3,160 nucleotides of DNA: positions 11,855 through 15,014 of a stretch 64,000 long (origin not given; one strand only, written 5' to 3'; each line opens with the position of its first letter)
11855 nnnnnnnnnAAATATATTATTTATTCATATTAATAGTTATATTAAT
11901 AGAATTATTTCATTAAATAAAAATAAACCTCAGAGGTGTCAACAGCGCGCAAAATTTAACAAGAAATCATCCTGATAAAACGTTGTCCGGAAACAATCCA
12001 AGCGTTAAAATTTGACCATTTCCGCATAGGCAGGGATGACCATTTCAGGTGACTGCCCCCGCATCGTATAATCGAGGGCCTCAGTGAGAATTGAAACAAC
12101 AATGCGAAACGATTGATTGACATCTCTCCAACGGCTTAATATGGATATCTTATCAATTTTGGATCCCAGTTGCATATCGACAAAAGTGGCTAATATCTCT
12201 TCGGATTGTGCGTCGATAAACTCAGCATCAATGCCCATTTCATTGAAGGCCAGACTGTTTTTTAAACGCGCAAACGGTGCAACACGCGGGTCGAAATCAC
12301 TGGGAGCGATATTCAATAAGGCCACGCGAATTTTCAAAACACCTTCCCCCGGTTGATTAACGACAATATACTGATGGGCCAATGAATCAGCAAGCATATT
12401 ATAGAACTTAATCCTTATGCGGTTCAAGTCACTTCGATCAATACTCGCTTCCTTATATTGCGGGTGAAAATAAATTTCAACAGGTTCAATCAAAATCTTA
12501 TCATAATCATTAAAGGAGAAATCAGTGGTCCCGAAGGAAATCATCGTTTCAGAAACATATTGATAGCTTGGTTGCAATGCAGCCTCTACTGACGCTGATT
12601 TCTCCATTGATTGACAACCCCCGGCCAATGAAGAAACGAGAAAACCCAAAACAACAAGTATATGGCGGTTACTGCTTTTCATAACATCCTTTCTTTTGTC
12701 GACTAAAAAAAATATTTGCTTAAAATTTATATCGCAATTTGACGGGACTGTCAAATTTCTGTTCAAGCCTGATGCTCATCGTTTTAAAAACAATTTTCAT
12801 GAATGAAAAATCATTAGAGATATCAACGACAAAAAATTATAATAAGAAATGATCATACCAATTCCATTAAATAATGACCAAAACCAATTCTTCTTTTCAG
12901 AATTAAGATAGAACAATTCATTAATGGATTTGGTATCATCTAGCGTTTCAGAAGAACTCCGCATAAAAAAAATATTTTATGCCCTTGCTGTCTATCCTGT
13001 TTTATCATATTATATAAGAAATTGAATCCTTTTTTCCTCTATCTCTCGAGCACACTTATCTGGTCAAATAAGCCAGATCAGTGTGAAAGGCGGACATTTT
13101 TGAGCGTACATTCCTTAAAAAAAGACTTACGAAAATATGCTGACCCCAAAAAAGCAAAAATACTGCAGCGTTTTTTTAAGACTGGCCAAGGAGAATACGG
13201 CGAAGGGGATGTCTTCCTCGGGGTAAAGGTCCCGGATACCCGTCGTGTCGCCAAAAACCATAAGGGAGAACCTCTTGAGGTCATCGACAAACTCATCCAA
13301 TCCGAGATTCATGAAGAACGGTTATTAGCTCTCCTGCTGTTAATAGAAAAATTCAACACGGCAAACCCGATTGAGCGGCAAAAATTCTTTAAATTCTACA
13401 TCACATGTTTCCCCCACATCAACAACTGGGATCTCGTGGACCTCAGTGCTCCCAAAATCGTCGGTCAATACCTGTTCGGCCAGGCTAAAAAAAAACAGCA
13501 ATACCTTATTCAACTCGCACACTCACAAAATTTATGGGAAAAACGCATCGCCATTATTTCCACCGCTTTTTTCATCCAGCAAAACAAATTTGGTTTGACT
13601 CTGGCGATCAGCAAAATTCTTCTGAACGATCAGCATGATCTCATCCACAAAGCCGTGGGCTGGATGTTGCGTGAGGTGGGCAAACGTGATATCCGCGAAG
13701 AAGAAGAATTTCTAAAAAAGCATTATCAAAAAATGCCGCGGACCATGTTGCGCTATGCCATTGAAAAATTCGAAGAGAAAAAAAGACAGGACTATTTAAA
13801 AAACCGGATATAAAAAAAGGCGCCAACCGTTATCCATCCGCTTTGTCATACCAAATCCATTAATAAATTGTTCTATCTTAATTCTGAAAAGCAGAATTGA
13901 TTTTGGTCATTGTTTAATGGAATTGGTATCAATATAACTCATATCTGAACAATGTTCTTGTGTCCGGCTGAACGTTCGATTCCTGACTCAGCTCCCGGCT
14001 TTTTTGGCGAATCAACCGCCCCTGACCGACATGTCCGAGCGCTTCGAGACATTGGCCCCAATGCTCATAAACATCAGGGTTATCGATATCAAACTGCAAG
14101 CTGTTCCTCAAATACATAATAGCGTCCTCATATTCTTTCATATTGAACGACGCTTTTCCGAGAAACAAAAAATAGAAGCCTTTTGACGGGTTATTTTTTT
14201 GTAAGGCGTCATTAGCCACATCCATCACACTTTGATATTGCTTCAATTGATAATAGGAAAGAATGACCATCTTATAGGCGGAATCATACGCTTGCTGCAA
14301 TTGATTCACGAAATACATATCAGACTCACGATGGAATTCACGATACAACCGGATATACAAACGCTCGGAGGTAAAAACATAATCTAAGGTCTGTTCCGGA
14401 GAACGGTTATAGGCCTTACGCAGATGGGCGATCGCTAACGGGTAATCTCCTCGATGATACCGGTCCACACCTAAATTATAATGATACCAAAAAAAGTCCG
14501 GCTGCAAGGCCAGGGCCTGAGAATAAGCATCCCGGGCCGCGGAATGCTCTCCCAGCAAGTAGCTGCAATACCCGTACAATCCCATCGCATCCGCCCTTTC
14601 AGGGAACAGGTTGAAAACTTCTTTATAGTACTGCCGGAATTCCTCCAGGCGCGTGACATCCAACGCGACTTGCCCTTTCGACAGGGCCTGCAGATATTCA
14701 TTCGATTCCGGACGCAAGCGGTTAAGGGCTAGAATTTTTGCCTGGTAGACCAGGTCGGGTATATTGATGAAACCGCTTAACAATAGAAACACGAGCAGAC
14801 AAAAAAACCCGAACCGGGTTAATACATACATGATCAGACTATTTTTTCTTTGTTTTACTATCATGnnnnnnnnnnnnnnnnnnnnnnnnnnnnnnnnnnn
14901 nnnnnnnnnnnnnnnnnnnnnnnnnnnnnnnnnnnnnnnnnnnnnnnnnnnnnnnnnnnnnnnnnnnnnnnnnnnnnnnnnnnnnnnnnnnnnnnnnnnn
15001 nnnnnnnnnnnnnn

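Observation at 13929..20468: Third YfhO+TPR module embedded in a tightly coupled 7-gene operon with an ArnT/PMT-like membrane protein and four uncharacterised secreted or anchored proteins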

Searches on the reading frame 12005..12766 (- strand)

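Call 8: search_protein_families(library=pfam, proteins=[window:12005-12766:-], max_evalue=0.001)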
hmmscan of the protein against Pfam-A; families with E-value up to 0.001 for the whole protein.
window:12005-12766:- (253 aa): 1 family
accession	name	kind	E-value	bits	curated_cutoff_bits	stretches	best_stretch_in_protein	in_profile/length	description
PF11769.13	DUF3313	-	1.7e-20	74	26.1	1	63-219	11-179/187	Protein of unknown function (DUF3313)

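Call 56: search_protein_families(library=ncbifam, proteins=[window:12005-12766:-], max_evalue=0.00001)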
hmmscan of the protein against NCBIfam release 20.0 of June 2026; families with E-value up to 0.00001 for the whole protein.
window:12005-12766:- (253 aa): 0 families

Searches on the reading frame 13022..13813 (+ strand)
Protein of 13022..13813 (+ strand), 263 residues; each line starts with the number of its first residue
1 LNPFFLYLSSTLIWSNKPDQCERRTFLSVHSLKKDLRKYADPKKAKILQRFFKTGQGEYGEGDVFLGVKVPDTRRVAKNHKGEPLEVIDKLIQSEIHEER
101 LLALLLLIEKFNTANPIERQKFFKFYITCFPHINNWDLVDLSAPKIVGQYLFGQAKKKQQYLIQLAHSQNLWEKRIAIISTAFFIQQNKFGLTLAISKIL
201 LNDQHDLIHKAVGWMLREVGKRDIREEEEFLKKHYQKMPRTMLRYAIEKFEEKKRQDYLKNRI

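Call 5: search_protein_families(library=pfam, proteins=[window:13022-13813:+], max_evalue=0.1)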
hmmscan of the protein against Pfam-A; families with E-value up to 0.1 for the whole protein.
window:13022-13813:+ (263 aa): 1 family
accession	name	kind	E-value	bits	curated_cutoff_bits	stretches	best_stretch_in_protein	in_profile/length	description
PF08713.17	DNA_alkylation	-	4e-66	223.2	21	1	32-250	1-213/213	DNA alkylation repair enzyme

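Call 6: search_protein_families(library=ncbifam, proteins=[window:13022-13813:+], max_evalue=0.1)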
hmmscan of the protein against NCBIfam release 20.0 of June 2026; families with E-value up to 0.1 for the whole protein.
window:13022-13813:+ (263 aa): 0 families

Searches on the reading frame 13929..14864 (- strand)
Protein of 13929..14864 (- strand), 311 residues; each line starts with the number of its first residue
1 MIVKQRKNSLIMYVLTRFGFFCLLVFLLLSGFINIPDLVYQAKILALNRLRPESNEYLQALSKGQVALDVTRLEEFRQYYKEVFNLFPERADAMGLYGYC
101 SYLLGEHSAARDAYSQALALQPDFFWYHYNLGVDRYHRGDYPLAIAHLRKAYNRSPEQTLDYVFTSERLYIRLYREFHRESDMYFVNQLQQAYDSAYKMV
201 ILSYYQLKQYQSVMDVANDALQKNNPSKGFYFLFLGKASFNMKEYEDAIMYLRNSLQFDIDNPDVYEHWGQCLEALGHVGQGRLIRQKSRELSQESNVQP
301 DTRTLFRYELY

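Call 5: search_protein_families(library=pfam, proteins=[window:13929-14864:-], max_evalue=0.1)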
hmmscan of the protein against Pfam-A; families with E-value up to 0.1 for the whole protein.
window:13929-14864:- (311 aa): 14 families
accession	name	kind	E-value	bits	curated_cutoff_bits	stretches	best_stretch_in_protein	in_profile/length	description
PF07719.23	TPR_2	-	5.5e-13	48.4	27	2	127-157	3-33/34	Tetratricopeptide repeat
PF00515.34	TPR_1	-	2.3e-12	46.6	27.8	2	98-124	8-34/34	Tetratricopeptide repeat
PF13414.12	TPR_11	-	5.3e-12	45.7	26.8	2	102-132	5-35/42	TPR repeat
PF13428.12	TPR_14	-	8.2e-12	45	23.5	1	97-132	7-42/44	Tetratricopeptide repeat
PF13424.12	TPR_12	-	9e-11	42.3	30.1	2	62-121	8-75/77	Tetratricopeptide repeat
PF13432.12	TPR_16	-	2e-10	41.4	32.7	2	105-156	11-62/65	Tetratricopeptide repeat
PF14559.12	TPR_19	-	5.5e-09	36.7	25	1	78-123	12-57/68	Tetratricopeptide repeat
PF12895.13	ANAPC3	-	2e-08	34.8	27.2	2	164-254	10-81/82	Anaphase-promoting complex, cyclosome, subunit 3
PF13181.12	TPR_8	-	2.4e-07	30.8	25.7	0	91-123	1-33/34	Tetratricopeptide repeat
PF13431.12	TPR_17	-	2.1e-05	24.8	24.4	1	113-144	1-32/34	Tetratricopeptide repeat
PF13830.11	DUF4192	-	0.0011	19.4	27.8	0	88-123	268-303/321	Domain of unknown function (DUF4192)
PF23914.1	TPR_CcmH_CycH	-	0.002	18.4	42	0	87-145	80-141/158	Cytochrome c-type biogenesis protein H TPR domain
PF13371.12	TPR_9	-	0.0027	18.1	35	0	75-123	13-61/73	Tetratricopeptide repeat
PF13174.12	TPR_6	-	0.0066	17.5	26.3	0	96-123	5-32/33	Tetratricopeptide repeat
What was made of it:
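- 13929..14864 (-): TPR311 (300 aa if it starts at 14831): the membrane-anchored TPR partner of Y727. The TPR domain is inferred to face the periplasm. Pfam TPR_1, TPR_2, TPR_11 and related models (call 5).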

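Call 6: search_protein_families(library=ncbifam, proteins=[window:13929-14864:-], max_evalue=0.1)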
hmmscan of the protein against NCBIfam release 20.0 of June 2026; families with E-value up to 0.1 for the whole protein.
window:13929-14864:- (311 aa): 19 families
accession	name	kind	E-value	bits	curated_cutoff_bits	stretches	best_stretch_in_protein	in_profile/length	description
NF040959.1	MamA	equivalog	3.5e-13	49.5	200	2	55-152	103-200/204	magnetosome protein MamA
TIGR02917.1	PEP_TPR_lipo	equivalog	3.5e-11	41.8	312.2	2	61-158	163-260/899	XrtA/PEP-CTERM system TPR-repeat protein PrsT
TIGR02552.1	LcrH_SycD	equivalog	1.3e-09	37.9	104.8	2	187-281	16-104/136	SycD/LcrH family type III secretion system chaperone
NF033920.0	C39_PA2778_fam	equivalog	2.8e-07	30.2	150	1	58-155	157-254/255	PA2778 family cysteine peptidase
NF008391.2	PRK11189.1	equivalog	2e-05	24.2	250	1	79-260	87-268/297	lipoprotein NlpI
TIGR00990.1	3a0801s09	subfamily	2e-05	23.5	757.25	1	64-164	372-472/615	mitochondrial import receptor subunit TOM70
NF011886.0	PRK15359.1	equivalog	5.6e-05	23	146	1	233-296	62-125/144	type III secretion system chaperone protein SscB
TIGR02521.1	type_IV_pilW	equivalog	9.7e-05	22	154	1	88-191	62-164/234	type IV pilus biogenesis/stability protein PilW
NF047481.1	lipo_LIC12587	subfamily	0.00089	18.7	200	1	224-260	89-125/213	LIC12587 family lipoprotein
NF052415.1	T3SS_chap_SctY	equivalog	0.0011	19.5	70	0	188-256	34-104/106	type III secretion apparatus assembly chaperone SctY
NF041522.1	TPR_sll0314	equivalog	0.0021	17.4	225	0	241-290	192-241/275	Sll0314/Alr1548 family TPR repeat-containing protein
NF033762.1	social_mot_Tgl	equivalog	0.0026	17.1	225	1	50-146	95-191/252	social motility TPR repeat lipoprotein Tgl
TIGR00540.1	TPR_hemY_coli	hypoth_equivalog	0.0042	15.9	142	1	211-289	309-385/385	heme biosynthesis-associated TPR protein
NF047558.1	TPR_END_plus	domain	0.011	15.6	32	0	128-165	2-38/56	TPR end-of-group domain-containing protein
TIGR04510.1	mod_pep_cyc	subfamily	0.02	13.4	400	0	105-256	412-563/814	putative peptide modification system cyclase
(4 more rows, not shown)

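Call 58: search_protein_families(library=pfam, proteins=[P0133, P0138], max_evalue=1)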
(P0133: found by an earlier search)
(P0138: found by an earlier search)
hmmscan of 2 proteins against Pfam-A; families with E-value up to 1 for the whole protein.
P0133 (710 aa): 1 family
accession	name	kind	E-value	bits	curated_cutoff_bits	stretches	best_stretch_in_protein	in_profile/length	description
PF13231.12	PMT_2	-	1.1e-06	29.4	26.1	1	75-203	8-133/160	Dolichyl-phosphate-mannose-protein mannosyltransferase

P0138 (208 aa): 3 families
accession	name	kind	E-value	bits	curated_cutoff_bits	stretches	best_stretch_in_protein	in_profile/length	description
PF18719.7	ArlS_N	-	0.00061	20.5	27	1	112-201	14-104/140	ArlS sensor domain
PF00582.32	Usp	-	0.0026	18.8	24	1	12-81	33-106/141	Universal stress protein family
PF18246.6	OST_IS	-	0.14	12.6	25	1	16-86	7-79/91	Oligosaccharyltransferase Insert domain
